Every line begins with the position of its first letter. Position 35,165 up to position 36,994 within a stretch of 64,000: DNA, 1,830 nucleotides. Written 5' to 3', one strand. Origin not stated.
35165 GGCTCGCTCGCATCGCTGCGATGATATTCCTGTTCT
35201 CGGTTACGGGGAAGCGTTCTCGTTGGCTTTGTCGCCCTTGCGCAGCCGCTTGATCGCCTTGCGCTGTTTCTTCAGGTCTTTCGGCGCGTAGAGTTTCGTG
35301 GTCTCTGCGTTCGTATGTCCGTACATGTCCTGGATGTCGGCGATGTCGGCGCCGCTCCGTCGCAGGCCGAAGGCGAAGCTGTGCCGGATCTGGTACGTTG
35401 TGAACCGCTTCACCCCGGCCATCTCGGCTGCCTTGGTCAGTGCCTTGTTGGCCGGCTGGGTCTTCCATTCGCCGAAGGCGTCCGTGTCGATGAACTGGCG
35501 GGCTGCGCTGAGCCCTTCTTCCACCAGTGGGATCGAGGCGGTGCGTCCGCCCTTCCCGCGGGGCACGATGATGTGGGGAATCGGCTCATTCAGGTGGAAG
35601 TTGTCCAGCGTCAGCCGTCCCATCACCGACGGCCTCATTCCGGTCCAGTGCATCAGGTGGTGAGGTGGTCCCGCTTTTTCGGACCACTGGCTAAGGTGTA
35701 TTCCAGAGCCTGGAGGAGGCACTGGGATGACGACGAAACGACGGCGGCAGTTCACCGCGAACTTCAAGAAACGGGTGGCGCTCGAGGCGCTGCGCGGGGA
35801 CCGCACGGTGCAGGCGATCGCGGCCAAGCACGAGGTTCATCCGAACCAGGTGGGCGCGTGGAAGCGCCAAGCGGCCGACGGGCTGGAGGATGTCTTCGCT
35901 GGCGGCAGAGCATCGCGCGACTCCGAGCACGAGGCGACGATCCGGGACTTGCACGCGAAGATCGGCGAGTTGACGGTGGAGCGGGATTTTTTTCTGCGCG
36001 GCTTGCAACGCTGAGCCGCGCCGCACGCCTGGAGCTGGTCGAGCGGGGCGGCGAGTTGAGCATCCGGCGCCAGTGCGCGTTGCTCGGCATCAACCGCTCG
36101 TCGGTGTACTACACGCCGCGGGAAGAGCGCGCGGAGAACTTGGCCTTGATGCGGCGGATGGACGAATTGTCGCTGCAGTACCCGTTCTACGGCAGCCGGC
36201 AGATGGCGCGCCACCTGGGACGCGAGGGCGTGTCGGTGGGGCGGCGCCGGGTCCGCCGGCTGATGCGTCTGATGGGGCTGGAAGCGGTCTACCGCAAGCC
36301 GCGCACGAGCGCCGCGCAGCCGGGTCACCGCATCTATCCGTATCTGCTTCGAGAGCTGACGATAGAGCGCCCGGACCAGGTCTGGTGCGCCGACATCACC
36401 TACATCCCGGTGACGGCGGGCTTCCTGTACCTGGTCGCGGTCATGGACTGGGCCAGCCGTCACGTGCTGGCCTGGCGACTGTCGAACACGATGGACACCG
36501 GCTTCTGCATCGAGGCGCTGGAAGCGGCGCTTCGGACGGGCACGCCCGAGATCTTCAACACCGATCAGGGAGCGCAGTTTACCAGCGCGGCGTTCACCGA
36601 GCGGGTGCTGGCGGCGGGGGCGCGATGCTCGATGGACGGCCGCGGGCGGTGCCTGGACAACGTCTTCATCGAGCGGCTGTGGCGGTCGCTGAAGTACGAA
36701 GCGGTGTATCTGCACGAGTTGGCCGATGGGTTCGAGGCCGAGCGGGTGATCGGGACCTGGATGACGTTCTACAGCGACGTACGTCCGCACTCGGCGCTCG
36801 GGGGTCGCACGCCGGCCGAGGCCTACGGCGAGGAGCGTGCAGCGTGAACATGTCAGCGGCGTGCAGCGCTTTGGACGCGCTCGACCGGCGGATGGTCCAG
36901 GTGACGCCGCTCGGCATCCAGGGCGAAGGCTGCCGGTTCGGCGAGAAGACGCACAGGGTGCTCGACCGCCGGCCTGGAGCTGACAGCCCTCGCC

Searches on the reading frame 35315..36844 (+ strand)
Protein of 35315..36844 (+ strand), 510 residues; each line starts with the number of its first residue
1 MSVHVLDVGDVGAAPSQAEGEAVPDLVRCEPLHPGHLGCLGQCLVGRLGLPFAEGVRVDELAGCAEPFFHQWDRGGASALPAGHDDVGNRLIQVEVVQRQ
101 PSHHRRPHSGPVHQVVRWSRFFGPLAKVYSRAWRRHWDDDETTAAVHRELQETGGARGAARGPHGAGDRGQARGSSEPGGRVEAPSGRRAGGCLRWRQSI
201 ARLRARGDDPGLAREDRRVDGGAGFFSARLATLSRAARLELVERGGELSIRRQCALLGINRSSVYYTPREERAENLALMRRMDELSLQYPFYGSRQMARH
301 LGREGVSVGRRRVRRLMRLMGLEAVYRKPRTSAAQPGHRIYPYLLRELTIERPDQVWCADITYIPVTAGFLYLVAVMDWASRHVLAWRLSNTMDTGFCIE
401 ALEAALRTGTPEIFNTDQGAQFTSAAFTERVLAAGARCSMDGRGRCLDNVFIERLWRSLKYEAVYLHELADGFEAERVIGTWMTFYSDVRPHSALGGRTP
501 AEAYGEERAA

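Call 94: search_protein_families(library=pfam, proteins=[window:35315-36844:+], max_evalue=0.001)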
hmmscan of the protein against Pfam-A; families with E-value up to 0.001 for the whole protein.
window:35315-36844:+ (510 aa): 3 families
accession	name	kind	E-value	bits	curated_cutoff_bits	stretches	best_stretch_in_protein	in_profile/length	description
PF00665.32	rve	-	3.1e-21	76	32.6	1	351-446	2-102/102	Integrase core domain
PF13683.12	rve_3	-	3.6e-14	52.7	26.5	1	435-500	2-67/67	Integrase core domain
PF13276.12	HTH_21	-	1.3e-13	51.4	28.1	1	275-330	3-60/60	HTH-like domain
